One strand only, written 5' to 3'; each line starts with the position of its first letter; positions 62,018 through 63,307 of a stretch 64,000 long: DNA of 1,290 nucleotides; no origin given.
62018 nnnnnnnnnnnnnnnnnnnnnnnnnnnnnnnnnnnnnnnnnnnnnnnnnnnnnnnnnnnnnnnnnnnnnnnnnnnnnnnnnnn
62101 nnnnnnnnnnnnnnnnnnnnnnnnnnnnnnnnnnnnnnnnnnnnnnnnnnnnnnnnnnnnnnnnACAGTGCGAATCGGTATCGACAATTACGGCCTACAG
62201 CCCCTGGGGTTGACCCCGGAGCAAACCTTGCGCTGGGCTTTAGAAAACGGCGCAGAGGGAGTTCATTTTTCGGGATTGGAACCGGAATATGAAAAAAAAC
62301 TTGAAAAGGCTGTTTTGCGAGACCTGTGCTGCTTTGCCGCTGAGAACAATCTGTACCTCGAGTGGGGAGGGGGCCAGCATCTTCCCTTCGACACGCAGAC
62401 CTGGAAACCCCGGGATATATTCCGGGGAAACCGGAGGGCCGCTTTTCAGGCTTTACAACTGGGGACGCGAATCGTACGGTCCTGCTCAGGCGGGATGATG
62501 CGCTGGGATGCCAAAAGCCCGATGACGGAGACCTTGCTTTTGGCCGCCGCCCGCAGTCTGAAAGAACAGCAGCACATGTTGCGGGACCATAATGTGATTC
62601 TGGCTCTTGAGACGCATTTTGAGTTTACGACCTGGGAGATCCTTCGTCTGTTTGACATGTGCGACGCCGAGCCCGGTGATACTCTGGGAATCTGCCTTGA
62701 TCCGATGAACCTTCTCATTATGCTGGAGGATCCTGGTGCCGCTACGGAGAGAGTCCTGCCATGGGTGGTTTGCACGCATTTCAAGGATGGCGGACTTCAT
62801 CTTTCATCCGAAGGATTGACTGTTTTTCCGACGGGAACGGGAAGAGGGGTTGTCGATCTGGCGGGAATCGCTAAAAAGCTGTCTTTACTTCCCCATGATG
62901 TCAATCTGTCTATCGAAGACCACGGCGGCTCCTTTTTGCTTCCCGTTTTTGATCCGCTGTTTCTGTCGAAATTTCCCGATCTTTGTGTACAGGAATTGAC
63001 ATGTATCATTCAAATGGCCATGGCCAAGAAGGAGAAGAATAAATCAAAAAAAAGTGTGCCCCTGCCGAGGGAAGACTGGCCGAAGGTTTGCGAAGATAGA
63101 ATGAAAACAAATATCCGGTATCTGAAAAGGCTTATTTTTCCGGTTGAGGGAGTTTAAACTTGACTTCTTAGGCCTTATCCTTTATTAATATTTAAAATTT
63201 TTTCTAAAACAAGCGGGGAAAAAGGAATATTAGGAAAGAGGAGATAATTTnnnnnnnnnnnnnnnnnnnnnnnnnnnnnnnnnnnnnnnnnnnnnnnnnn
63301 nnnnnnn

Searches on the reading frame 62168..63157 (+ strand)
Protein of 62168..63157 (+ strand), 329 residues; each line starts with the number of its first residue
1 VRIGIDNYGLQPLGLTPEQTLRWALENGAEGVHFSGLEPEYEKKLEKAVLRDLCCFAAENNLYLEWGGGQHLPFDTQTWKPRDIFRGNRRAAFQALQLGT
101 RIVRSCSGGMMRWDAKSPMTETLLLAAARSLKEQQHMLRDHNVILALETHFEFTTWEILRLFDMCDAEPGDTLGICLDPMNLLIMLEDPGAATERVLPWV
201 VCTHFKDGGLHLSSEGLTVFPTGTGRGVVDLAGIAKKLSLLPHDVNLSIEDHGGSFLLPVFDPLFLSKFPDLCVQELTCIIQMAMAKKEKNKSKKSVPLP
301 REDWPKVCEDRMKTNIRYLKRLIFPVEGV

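Call 75: search_protein_families(library=pfam, proteins=[window:62168-63157:+], max_evalue=0.00001)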
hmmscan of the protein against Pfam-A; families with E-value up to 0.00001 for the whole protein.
window:62168-63157:+ (329 aa): 1 family
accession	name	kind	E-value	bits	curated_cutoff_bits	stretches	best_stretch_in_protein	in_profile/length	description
PF01261.30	AP_endonuc_2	-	4.8e-12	46.6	31.1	1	21-250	1-228/249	Xylose isomerase-like TIM barrel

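Call 85: find_encoding_contigs(protein=window:62168-63157:+, flank=10000, max_places=2)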
Protein window:62168-63157:+ (329 aa): 1 contig read that carries it; 1 place shown.
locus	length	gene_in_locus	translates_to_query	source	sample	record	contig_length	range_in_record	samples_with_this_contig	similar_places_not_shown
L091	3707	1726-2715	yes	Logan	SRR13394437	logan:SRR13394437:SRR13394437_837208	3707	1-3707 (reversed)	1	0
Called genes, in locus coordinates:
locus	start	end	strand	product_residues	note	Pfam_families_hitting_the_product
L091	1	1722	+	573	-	?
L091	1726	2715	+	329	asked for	PF01261:AP_endonuc_2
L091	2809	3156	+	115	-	PF07238:PilZ (weak)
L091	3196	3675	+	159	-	PF01575:MaoC_dehydratas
